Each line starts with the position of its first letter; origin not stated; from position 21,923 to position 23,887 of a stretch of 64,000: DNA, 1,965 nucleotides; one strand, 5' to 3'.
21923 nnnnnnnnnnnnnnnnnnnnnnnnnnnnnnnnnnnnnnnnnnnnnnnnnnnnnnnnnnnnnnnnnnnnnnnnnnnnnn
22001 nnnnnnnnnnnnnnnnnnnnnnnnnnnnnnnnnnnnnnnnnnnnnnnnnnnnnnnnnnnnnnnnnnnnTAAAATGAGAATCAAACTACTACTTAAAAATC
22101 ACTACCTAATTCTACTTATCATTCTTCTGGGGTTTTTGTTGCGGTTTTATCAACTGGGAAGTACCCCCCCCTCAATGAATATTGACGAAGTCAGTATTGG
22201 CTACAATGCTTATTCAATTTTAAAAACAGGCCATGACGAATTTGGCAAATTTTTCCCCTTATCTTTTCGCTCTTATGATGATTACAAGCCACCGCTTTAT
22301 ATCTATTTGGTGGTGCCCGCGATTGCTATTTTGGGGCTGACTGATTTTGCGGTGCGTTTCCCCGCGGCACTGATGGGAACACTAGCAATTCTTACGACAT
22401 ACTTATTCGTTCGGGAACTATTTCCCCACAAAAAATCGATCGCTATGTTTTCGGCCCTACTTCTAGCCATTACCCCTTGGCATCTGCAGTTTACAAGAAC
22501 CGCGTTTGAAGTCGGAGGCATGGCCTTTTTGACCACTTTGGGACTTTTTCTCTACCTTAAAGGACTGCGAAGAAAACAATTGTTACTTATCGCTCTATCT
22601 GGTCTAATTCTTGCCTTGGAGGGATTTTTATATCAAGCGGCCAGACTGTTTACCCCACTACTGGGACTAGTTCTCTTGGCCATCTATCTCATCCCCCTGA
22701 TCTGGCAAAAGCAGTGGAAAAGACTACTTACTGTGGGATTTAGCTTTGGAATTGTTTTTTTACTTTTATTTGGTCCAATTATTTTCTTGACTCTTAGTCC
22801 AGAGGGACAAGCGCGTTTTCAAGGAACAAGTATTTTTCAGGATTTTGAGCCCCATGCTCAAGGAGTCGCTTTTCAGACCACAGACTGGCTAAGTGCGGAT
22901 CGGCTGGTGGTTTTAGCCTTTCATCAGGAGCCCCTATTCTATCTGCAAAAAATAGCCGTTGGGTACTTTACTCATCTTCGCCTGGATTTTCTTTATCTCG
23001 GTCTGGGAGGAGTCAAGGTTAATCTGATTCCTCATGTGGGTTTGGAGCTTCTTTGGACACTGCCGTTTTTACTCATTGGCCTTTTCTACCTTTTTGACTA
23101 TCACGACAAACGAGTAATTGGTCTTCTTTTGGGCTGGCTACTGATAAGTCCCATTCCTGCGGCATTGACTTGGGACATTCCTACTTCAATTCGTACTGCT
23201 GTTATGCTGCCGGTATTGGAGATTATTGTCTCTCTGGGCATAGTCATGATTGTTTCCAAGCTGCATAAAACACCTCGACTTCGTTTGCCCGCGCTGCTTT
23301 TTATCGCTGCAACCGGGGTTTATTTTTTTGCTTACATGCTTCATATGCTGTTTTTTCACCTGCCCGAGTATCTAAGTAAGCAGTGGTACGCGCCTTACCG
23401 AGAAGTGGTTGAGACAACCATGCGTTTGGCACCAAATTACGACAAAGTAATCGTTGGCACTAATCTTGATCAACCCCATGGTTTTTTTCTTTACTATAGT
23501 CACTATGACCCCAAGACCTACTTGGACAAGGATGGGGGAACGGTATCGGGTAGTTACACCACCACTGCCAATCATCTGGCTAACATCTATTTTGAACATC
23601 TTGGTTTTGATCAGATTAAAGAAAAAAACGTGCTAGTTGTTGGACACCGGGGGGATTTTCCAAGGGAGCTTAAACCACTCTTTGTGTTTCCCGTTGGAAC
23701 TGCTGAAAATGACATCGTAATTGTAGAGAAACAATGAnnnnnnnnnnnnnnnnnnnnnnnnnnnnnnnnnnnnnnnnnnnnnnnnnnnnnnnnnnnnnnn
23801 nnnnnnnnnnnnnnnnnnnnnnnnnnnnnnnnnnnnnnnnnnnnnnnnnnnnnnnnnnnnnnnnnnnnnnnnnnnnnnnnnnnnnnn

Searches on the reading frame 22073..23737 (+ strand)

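Call 31: search_protein_families(library=pfam, proteins=[window:22073-23737:+], max_evalue=0.001)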
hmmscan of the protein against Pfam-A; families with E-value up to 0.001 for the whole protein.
window:22073-23737:+ (554 aa): 2 families
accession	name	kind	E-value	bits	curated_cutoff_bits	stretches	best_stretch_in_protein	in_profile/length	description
PF13231.12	PMT_2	-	2.1e-08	35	26.1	1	72-162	2-91/160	Dolichyl-phosphate-mannose-protein mannosyltransferase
PF14264.12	Glucos_trans_II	-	0.00013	21.7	30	1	99-252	51-206/317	Glucosyl transferase GtrII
